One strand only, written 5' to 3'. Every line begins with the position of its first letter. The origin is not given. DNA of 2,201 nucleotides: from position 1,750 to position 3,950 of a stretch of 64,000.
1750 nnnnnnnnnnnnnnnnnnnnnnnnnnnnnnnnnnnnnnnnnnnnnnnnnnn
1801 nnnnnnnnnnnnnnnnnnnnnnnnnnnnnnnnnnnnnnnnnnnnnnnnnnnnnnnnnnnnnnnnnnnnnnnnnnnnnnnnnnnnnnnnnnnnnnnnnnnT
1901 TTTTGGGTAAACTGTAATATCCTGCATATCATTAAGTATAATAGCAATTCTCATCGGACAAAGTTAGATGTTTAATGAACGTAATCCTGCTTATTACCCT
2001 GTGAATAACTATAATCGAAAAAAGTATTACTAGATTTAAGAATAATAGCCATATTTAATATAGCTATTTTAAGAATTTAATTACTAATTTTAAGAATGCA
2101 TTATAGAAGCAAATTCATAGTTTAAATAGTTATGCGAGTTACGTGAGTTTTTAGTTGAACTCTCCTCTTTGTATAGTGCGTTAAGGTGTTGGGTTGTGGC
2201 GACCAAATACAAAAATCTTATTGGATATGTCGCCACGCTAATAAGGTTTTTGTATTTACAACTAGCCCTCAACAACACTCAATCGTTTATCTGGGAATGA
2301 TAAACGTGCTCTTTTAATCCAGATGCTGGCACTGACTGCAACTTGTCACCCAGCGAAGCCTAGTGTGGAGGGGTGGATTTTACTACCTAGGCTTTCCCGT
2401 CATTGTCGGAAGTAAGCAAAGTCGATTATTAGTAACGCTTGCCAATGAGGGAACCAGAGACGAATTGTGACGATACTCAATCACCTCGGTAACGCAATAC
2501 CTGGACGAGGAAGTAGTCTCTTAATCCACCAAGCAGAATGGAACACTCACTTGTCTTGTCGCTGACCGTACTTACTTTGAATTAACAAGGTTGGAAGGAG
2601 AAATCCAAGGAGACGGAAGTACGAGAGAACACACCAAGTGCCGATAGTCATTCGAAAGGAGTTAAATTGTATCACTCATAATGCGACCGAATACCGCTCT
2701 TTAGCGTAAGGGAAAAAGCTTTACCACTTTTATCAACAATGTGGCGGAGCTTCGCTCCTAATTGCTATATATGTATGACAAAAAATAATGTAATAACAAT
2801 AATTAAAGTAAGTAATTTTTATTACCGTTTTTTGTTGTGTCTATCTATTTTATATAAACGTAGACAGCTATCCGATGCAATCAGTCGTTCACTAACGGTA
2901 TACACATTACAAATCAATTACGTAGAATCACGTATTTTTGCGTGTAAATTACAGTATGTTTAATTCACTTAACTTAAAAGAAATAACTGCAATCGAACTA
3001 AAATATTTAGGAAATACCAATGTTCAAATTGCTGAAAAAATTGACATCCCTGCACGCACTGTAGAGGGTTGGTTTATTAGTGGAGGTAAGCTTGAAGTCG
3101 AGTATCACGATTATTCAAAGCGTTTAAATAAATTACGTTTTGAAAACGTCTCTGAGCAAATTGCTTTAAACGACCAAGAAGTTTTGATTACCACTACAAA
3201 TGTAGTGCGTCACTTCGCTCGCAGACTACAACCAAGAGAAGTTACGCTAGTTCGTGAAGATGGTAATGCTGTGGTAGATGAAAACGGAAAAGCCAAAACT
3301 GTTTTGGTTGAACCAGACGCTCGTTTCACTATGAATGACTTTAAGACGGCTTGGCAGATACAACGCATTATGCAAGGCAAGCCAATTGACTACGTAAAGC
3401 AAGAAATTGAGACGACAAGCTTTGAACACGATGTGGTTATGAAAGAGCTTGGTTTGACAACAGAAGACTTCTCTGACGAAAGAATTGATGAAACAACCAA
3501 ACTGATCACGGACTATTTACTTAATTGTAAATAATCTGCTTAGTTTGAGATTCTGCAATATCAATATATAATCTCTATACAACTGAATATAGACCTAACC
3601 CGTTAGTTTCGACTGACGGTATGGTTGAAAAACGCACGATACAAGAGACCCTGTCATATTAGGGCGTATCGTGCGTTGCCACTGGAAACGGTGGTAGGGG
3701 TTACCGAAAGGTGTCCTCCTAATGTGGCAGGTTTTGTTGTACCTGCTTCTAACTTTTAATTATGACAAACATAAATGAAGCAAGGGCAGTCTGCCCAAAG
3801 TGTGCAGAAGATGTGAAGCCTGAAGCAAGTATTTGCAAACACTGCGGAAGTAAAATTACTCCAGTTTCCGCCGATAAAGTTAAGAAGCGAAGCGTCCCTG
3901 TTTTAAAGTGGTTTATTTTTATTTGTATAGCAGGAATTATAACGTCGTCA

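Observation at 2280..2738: ~450-nt GC-rich ORF-free block inside the low-GC mobile region as a candidate large structured RNA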

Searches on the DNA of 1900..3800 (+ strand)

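Call 5: search_rna_families(source=window, start=1900, end=3000, threshold=evalue, max_evalue=10, show_alignments=2)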
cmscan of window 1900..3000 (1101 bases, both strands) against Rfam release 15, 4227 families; matches with E-value up to 10: 2.
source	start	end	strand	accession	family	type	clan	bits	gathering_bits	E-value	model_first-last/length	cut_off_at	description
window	2381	2523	+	RF02955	EGFOA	Gene; sRNA;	-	33.1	37.7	0.00056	1-108/108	no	EGFOA RNA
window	2779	2806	+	RF02422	Bp1_738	Gene; sRNA;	-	12.4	45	9.2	1-208/208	no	Burkholderia sRNA Bp1_Cand738_SIPHT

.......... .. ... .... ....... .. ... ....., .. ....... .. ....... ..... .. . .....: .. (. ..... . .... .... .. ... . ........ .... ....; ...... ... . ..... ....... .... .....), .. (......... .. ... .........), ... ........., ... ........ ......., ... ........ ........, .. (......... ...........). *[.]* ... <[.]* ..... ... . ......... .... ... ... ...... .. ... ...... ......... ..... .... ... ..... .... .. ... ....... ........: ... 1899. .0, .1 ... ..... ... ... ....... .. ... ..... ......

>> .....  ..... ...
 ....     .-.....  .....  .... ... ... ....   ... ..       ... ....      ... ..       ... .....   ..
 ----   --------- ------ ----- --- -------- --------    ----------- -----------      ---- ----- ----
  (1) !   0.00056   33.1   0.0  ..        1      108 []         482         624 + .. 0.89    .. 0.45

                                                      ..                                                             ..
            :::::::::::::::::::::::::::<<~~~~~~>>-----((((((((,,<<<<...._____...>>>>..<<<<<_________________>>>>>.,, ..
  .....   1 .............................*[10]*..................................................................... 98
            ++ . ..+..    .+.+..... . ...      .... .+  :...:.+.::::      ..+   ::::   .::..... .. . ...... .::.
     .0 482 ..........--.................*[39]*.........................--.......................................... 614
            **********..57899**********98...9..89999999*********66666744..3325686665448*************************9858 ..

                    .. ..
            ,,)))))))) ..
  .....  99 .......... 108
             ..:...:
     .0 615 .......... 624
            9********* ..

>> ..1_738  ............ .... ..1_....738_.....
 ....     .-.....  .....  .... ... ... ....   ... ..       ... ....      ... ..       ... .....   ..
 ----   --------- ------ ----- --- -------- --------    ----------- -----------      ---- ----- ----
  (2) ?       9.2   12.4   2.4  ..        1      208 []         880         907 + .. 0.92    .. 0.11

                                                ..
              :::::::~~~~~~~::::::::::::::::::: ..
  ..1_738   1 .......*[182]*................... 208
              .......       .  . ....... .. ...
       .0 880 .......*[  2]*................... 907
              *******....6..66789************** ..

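Call 11: search_dna_similar(query=window:2150-2800:+, collection=phages, mode=distant)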
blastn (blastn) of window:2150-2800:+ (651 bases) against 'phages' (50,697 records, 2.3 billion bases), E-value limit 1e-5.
No match.

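Call 12: search_dna_similar(query=window:2150-2800:+, collection=plasmids, mode=distant)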
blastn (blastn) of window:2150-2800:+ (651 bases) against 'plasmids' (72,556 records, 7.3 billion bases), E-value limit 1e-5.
No match.

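Call 41: search_rna_families(sources=[L020, L021, L022, L023, L024, L025, L026, L027, L028, L029, L031, L032, L033, L034, L036, L038, L039], threshold=gathering)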
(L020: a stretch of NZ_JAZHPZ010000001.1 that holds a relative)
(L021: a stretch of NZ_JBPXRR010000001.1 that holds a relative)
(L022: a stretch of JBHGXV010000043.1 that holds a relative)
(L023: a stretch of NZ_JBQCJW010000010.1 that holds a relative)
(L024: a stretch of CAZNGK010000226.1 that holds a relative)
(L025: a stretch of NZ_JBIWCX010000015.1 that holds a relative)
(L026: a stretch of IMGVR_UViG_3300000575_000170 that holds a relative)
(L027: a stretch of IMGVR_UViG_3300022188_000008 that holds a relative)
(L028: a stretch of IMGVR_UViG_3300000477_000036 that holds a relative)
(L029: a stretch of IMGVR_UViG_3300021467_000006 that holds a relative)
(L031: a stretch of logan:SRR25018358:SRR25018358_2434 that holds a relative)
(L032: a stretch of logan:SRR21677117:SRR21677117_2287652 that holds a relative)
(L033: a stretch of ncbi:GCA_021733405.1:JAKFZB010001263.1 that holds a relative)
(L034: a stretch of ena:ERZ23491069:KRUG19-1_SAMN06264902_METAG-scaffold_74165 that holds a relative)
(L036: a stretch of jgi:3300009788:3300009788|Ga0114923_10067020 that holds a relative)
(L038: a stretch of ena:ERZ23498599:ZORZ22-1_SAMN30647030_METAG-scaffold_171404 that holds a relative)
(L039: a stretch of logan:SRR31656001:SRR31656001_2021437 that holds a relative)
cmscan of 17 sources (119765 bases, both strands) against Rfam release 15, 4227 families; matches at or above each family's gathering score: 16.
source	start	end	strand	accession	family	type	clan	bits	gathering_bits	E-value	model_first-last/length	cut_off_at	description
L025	1405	1509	-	RF02955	EGFOA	Gene; sRNA;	-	85.1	37.7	1.2e-13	1-108/108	no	EGFOA RNA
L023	1419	1523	-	RF02955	EGFOA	Gene; sRNA;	-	83.4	37.7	2.7e-13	1-108/108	no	EGFOA RNA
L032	4240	4364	-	RF03000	LOOT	Gene; sRNA;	-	75.7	46.4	3.6e-12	1-121/121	no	LOOT RNA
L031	6637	6761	+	RF03000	LOOT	Gene; sRNA;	-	73.3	46.4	1.3e-11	1-121/121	no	LOOT RNA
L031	2372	2443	+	RF00005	tRNA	Gene; tRNA;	CL00001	71.7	29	2e-13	1-71/71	no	tRNA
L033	6725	6796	-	RF00005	tRNA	Gene; tRNA;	CL00001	71.7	29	2e-13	1-71/71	no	tRNA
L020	5225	5336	+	RF02955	EGFOA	Gene; sRNA;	-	71.1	37.7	1.6e-10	1-108/108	no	EGFOA RNA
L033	2779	2904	-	RF03000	LOOT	Gene; sRNA;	-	69.2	46.4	1.2e-10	1-121/121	no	LOOT RNA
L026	659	783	+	RF02955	EGFOA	Gene; sRNA;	-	68.9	37.7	5.1e-10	1-108/108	no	EGFOA RNA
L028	12149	12273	-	RF02955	EGFOA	Gene; sRNA;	-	68.9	37.7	5.1e-10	1-108/108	no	EGFOA RNA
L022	2072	2199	-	RF02955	EGFOA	Gene; sRNA;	-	58.1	37.7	1.4e-07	1-108/108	no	EGFOA RNA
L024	1720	1866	+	RF02955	EGFOA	Gene; sRNA;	-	52.1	37.7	3.1e-06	1-108/108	no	EGFOA RNA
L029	2746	2868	-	RF02955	EGFOA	Gene; sRNA;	-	49.8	37.7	1e-05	1-108/108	no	EGFOA RNA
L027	5339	5474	+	RF02955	EGFOA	Gene; sRNA;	-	44.7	37.7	0.00015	1-108/108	no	EGFOA RNA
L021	6675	6801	-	RF02955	EGFOA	Gene; sRNA;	-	41.2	37.7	0.00089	1-108/108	no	EGFOA RNA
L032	5432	5574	-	RF02955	EGFOA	Gene; sRNA;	-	37.9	37.7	0.005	1-108/108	no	EGFOA RNA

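Call 51: search_rna_families(source=window, start=3500, end=3800, threshold=gathering, show_alignments=1)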
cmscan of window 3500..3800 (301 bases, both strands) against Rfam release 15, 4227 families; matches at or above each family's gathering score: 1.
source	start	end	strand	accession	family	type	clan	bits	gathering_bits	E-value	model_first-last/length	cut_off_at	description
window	3592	3716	+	RF03000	LOOT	Gene; sRNA;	-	73.3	46.4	3.3e-14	1-121/121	no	LOOT RNA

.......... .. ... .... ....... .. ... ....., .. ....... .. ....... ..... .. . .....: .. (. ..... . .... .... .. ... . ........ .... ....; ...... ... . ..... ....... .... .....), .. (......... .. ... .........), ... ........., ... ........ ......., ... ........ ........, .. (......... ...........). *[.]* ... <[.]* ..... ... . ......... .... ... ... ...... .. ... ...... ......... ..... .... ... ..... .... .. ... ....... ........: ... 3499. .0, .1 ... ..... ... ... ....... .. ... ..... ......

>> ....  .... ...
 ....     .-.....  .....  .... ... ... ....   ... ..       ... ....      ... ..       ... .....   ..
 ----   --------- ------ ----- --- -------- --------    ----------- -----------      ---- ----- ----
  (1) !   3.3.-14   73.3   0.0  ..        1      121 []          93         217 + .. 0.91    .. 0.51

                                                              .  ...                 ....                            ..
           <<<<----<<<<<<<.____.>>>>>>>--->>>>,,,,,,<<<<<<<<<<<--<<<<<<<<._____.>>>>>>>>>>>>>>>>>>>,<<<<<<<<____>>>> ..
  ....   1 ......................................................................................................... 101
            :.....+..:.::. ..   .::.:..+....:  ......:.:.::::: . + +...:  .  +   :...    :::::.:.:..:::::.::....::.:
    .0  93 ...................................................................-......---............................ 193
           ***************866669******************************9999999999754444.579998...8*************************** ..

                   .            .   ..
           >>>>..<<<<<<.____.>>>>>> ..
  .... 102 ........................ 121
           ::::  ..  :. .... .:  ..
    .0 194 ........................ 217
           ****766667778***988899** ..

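Call 93: search_with_rna_model(model_id=R1, sources=[L076, L034, L035, L036, L037, L038, L039, L033], max_evalue=1, show_alignments=1)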
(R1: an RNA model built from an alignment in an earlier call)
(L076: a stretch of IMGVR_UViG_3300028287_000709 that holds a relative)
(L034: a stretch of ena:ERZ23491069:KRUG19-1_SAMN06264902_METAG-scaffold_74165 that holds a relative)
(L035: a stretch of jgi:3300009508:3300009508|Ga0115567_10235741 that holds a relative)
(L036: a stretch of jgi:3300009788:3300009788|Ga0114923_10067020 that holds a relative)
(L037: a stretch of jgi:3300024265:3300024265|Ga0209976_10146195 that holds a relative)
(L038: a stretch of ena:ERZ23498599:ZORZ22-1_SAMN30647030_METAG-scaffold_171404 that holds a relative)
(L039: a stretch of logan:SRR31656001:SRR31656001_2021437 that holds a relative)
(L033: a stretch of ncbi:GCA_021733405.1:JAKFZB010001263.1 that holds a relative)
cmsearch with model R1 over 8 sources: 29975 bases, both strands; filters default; matches with E-value up to 1: 1.
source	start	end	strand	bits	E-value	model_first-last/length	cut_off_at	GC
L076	2991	3171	+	18.7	0.00022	1-122/122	no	0.41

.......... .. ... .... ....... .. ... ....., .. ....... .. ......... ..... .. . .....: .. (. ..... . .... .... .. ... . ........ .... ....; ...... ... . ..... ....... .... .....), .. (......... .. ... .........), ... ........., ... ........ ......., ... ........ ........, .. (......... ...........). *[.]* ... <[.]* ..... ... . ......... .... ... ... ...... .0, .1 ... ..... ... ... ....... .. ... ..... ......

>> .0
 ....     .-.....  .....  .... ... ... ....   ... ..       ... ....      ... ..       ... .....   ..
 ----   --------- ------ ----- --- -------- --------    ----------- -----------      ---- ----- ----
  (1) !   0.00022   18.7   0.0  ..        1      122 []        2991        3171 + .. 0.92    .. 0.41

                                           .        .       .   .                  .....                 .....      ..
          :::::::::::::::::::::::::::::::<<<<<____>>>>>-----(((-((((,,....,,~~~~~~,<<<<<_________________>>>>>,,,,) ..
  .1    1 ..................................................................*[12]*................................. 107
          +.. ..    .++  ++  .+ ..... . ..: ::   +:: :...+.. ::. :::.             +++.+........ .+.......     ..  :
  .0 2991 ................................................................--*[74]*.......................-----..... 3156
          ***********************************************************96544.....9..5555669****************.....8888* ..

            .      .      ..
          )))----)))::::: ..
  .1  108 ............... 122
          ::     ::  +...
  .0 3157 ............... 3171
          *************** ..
